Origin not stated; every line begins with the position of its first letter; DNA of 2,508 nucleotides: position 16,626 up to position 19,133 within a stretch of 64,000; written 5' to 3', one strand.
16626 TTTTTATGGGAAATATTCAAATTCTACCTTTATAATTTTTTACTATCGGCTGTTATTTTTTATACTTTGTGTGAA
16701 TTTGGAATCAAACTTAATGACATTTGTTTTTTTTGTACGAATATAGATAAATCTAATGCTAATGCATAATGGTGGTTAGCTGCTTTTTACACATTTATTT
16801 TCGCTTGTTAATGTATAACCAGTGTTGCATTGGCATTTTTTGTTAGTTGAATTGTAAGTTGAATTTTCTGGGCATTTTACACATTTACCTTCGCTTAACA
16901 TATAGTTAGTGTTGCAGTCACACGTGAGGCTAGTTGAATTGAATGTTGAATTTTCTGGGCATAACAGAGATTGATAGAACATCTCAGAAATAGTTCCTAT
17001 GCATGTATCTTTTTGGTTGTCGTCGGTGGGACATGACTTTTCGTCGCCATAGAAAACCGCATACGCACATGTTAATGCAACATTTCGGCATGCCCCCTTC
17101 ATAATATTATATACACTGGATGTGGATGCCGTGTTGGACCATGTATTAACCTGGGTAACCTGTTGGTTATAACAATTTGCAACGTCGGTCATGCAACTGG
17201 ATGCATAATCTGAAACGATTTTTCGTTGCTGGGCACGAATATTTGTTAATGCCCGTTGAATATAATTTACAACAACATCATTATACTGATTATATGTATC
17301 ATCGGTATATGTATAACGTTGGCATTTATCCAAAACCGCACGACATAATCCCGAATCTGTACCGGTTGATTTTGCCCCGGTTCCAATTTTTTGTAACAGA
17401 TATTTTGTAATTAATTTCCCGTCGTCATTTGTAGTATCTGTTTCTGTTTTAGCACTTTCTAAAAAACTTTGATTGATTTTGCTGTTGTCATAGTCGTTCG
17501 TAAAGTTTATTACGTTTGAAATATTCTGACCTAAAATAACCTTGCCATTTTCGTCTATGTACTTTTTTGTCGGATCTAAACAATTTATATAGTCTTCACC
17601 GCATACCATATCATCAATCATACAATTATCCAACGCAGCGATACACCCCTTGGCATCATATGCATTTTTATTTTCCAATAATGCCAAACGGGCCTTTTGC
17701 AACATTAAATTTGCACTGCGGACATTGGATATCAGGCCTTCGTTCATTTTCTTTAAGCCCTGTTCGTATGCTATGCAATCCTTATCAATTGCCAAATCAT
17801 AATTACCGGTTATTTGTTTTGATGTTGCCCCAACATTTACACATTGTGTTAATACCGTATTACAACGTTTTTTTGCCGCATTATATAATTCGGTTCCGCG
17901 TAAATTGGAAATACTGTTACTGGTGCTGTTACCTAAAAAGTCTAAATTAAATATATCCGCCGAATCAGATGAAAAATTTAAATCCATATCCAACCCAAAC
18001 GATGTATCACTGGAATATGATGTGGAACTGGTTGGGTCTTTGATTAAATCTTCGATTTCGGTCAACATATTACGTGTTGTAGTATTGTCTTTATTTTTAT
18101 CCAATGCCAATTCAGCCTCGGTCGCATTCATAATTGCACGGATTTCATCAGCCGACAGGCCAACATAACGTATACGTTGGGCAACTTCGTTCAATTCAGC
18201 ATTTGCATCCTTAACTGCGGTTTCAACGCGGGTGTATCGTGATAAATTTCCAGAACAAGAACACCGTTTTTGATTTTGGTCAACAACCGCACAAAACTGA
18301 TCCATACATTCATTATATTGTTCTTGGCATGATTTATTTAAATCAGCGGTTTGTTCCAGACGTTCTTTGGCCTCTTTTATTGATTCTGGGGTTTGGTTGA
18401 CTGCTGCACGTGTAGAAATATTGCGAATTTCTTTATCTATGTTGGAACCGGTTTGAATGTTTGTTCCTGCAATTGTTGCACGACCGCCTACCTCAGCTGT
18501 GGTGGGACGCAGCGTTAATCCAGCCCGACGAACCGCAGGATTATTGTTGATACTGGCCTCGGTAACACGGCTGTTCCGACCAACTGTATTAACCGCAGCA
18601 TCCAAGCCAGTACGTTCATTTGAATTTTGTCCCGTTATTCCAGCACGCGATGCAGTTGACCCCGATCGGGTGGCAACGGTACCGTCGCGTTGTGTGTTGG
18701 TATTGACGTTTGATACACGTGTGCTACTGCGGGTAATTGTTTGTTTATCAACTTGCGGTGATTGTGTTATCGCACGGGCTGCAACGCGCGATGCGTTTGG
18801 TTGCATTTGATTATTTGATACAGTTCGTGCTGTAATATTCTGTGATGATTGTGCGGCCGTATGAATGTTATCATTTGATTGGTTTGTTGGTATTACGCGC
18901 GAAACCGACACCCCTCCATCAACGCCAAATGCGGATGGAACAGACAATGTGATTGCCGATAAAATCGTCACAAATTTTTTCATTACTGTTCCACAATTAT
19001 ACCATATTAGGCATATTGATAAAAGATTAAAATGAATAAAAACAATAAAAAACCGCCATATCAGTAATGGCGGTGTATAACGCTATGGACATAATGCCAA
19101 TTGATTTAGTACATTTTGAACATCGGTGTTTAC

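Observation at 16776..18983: Dispersed family of giant secreted Cys-rich proteins with identical architecture (A here, B at 32768..34978, larger relative C at 50844..53951)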

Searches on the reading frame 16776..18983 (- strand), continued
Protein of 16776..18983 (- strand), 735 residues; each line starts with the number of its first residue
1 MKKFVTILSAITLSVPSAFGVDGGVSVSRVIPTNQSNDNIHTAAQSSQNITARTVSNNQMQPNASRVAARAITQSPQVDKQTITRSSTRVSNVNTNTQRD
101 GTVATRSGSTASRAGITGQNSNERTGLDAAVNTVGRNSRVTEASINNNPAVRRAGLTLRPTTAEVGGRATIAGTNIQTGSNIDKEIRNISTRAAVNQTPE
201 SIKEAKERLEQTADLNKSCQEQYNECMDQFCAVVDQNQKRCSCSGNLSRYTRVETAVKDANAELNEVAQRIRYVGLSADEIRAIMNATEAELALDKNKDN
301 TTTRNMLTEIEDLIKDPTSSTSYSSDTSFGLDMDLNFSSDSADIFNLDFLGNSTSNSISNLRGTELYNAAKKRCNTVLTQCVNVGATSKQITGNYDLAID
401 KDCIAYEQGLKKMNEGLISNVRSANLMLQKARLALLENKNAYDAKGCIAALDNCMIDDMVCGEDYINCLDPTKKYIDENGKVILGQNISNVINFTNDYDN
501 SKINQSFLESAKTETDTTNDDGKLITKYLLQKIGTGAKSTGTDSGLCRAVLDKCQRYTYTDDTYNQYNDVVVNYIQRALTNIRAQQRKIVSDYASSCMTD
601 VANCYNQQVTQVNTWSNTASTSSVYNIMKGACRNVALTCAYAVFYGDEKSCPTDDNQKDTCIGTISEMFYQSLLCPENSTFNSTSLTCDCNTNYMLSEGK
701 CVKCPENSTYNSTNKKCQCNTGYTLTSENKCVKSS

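Call 51: search_protein_families(library=pfam, proteins=[P0127, P0129, P0162, P0180, P0125], max_evalue=0.001)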
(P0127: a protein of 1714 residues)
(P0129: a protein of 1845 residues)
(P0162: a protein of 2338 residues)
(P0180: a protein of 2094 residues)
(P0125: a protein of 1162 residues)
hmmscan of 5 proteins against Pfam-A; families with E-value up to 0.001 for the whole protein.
P0127 (1714 aa): 1 family
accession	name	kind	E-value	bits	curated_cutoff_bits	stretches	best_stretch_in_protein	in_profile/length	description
PF09479.16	Flg_new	-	8e-21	74.4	27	0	876-926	1-45/65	Listeria-Bacteroides repeat domain (List_Bact_rpt)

P0129 (1845 aa): 1 family
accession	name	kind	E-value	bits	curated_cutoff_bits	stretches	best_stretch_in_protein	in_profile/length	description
PF09479.16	Flg_new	-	4.3e-15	56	27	2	1585-1658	1-64/65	Listeria-Bacteroides repeat domain (List_Bact_rpt)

P0162 (2338 aa): 0 families

P0180 (2094 aa): 0 families

P0125 (1162 aa): 0 families

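Call 59: search_protein_families(library=pfam, proteins=[P0028, P0126, P0131, P0135], max_evalue=0.01)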
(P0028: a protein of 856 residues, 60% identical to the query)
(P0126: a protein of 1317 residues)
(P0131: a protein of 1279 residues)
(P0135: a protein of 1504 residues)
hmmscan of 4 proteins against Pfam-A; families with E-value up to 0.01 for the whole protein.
P0028 (856 aa): 0 families

P0126 (1317 aa): 0 families

P0131 (1279 aa): 0 families

P0135 (1504 aa): 1 family
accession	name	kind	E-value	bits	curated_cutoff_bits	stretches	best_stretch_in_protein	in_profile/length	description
PF09479.16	Flg_new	-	2.7e-07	31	27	1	738-785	1-45/65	Listeria-Bacteroides repeat domain (List_Bact_rpt)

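Call 60: find_encoding_contigs(protein=P0162, flank=8000, max_places=2)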
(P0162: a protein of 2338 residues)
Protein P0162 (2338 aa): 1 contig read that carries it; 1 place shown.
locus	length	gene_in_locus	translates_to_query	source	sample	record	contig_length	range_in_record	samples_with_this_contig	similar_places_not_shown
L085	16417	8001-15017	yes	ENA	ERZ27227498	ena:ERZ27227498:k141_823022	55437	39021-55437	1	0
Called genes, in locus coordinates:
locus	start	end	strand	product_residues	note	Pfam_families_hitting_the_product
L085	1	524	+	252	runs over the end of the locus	PF26739:DUF8245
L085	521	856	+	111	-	-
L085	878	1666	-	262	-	PF03747:ADP_ribosyl_GH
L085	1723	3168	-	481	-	PF17289:Terminase_6C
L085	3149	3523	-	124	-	PF18932:DUF5681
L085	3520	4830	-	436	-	PF02195:ParB_N, PF01555:N6_N4_Mtase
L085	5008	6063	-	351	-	PF02661:Fic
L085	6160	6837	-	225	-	PF09509:Hypoth_Ymh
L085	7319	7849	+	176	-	-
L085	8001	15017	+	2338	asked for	-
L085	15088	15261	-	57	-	-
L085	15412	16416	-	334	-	?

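Call 61: search_protein_families(library=phrogs, proteins=[window:16776-18983:-], max_evalue=0.01)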
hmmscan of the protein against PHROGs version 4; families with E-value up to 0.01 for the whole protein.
window:16776-18983:- (735 aa): 0 families

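Call 87: search_protein_families(library=pfam, alignment_id=A6, max_evalue=0.001)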
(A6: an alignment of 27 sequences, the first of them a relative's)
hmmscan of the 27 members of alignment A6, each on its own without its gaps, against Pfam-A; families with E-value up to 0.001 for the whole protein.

A. member 1, P0126 (1317 aa): 0 families

B. families by the number of members that match (of 27 scanned): 2 families
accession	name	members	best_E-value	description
PF09479.16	Flg_new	7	6.9e-41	Listeria-Bacteroides repeat domain (List_Bact_rpt)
PF07699.19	Ephrin_rec_like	2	2.2e-06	Tyrosine-protein kinase ephrin type A/B receptor-like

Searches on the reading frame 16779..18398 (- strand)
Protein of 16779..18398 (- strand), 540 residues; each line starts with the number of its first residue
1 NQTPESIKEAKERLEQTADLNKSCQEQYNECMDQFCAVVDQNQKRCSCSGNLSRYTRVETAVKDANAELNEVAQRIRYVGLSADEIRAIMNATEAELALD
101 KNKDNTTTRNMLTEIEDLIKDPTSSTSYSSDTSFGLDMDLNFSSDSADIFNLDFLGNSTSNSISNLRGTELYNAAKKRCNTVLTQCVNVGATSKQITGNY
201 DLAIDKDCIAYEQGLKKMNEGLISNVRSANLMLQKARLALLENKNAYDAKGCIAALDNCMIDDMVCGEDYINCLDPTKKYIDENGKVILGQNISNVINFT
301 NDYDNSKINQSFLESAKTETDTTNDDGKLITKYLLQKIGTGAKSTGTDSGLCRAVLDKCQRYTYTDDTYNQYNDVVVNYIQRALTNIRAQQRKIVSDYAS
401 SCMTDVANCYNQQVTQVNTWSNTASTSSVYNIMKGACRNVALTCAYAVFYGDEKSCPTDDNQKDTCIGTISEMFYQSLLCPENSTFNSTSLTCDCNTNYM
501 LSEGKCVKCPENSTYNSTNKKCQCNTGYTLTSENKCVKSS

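Call 43: predict_structure(alignment_id=A3)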
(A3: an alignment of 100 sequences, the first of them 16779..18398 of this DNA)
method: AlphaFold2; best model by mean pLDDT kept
length: 540 residues; sequences in the alignment: 100
mean_pLDDT: 85.8   pTM: 0.67
mean pLDDT of the five models: 85.8, 85.6, 83.4, 82.7, 81.8
residues with pLDDT >= 90: 324; 70-90: 133; 50-70: 52; < 50: 31
segments of 3 or more residues with pLDDT < 50: 124-144, 155-159
pLDDT, mean of each block of 10 residues (from residue 1): 75 89 95 91 91 91 89 77 69 56 68 71 45 36 48 49 80 95 94 95 95 92 87 82 88 96 95 96 96 95 95 94 86 95 74 92 94 97 97 97 95 90 84 90 96 93 93 90 92 92 93 92 94 91
secondary structure, 60 per line:
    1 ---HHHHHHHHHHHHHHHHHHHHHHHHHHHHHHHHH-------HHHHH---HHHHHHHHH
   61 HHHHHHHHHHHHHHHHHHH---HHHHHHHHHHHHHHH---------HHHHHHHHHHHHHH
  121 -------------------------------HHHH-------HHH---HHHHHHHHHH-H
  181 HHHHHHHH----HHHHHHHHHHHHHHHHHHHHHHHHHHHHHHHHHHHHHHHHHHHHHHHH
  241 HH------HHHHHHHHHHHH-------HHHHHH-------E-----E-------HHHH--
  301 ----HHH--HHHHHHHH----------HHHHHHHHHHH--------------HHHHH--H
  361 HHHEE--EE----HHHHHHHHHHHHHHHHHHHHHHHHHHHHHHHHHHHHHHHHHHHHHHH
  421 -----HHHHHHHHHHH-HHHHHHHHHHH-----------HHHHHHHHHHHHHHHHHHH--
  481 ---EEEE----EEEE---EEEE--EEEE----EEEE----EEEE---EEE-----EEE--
elements in order: H4-36 H44-48 H52-79 H83-97 H107-120 H152-155 H169-178 H180-188 H193-242 H249-260 H268-273 H295-298 H310-317 H328-338 H353-357 H360-363 H374-420 H426-436 H438-448 H460-478 E484-487 E492-495 E499-502 E505-508 E513-516 E521-524 E528-530 E536-538

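Call 46: fold_search(model_id=the predicted structure, library=pdb)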
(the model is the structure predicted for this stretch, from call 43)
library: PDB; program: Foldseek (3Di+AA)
matches with E <= 10: 145; with E <= 0.001: 0
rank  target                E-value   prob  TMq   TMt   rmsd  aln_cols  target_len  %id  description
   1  6djl_E                5.2e-01  0.25  0.10  0.20  28.4       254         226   14  Crystal structure of the Rab11 GEF SH3BP5 bound to nucleotide free Rab11A (released 2018-09-26)
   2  7zr2_A                6.4e-01  0.30  0.10  0.20  22.3       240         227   16  Crystal structure of a chimeric protein mimic of SARS-CoV-2 Spike HR1 in complex with HR2 (released 2022-11-09)
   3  8w20_A                8.7e-01  0.05  0.09  0.07  60.7       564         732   10  Umb1 umbrella toxin particle (released 2024-04-17)
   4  7ung_B1               9.1e-01  0.21  0.16  0.21  32.0       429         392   10  48-nm repeat of the human respiratory doublet microtubule (released 2022-10-05)
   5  8glv_DB               9.5e-01  0.06  0.11  0.02  57.2       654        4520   12  96-nm repeat unit of doublet microtubules from Chlamydomonas reinhardtii flagella (released 2023-05-31)
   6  6djl_C                9.9e-01  0.21  0.10  0.21  26.9       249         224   14  Crystal structure of the Rab11 GEF SH3BP5 bound to nucleotide free Rab11A (released 2018-09-26)
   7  8otz_Ct               1.0e+00  0.21  0.16  0.21  31.0       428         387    9  48-nm repeat of the native axonemal doublet microtubule from bovine sperm (released 2023-11-22)
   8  4tql_B                1.1e+00  0.33  0.13  0.25  22.1       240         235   11  Computationally designed three helix bundle (released 2014-10-15)
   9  6djl_B                1.2e+00  0.21  0.10  0.21  24.7       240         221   12  Crystal structure of the Rab11 GEF SH3BP5 bound to nucleotide free Rab11A (released 2018-09-26)
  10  4tql_A                1.3e+00  0.28  0.13  0.26  22.2       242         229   12  Computationally designed three helix bundle (released 2014-10-15)
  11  3edv_A                1.3e+00  0.08  0.11  0.16  27.4       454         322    9  Crystal Structure of Repeats 14-16 of Beta2-Spectrin (released 2009-01-20)
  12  6ixv_A                1.6e+00  0.14  0.10  0.20  27.4       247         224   13  Crystal structure of SH3BP5-Rab11a (released 2019-03-20)
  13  9cpb_5M               1.6e+00  0.09  0.11  0.15  38.8       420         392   12  Atomic model of bovine Fallopian tube cilia doublet microtubule (48-nm periodicity) (released 2024-10-30)
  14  9mg8_A                1.7e+00  0.08  0.13  0.18  23.6       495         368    8  Crystal Structure of b-iTHR-110 (released 2025-12-17)
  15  9fqr_A0               1.7e+00  0.08  0.11  0.13  37.0       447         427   10  96-nm repeat of axonemal doublet microtubules from bovine sperm (released 2025-03-26)
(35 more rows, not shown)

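Call 52: fold_search(model_id=the predicted structure, library=viral)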
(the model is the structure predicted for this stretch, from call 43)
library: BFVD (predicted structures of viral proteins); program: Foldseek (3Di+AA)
matches with E <= 10: 208; with E <= 0.001: 0
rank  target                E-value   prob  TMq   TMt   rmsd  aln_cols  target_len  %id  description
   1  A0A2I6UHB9            3.1e-02  0.23  0.10  0.08  28.7       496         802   14  (no name in the UniProt tables at hand)
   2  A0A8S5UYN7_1          1.6e-01  0.21  0.10  0.07  53.9       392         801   11  Endosialidase chaperone [Siphoviridae sp. ctkKt3]
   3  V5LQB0                2.9e-01  0.08  0.08  0.06  32.9       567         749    8  (no name in the UniProt tables at hand)
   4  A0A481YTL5            3.3e-01  0.57  0.05  0.17  19.3       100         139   17  Uncharacterized protein [Marseillevirus LCMAC102]
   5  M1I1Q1                3.5e-01  0.87  0.06  0.05   9.5        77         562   27  (no name in the UniProt tables at hand)
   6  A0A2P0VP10            3.8e-01  0.08  0.09  0.09  47.8       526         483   10  Uncharacterized protein [Tetraselmis virus 1]
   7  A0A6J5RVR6            3.8e-01  0.06  0.09  0.04  36.0       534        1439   10  Caudovirus, tape measure, N-terminal [uncultured Caudovirales phage]
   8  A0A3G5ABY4            4.3e-01  0.06  0.09  0.07  46.3       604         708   11  Uncharacterized protein [Hyperionvirus sp.]
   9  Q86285                4.9e-01  0.08  0.10  0.12  26.9       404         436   12  Uncharacterized protein S7 [Diadromus pulchellus idnoreovirus 1]
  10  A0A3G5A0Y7            5.2e-01  0.95  0.07  0.06   8.7        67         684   28  Uncharacterized protein [Harvfovirus sp.]
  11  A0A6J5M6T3            6.4e-01  0.08  0.10  0.09  28.9       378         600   12  Uncharacterized protein [uncultured Caudovirales phage]
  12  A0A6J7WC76            6.4e-01  0.04  0.08  0.07  32.8       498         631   11  Uncharacterized protein [uncultured Caudovirales phage]
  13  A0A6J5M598            6.7e-01  0.09  0.11  0.08  37.0       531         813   12  Uncharacterized protein [uncultured Caudovirales phage]
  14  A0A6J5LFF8            7.0e-01  0.07  0.12  0.08  26.7       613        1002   10  Uncharacterized protein [uncultured Caudovirales phage]
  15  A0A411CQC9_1          7.6e-01  0.08  0.12  0.10  36.8       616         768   10  Tape measure protein [Arthrobacter phage Sonali]
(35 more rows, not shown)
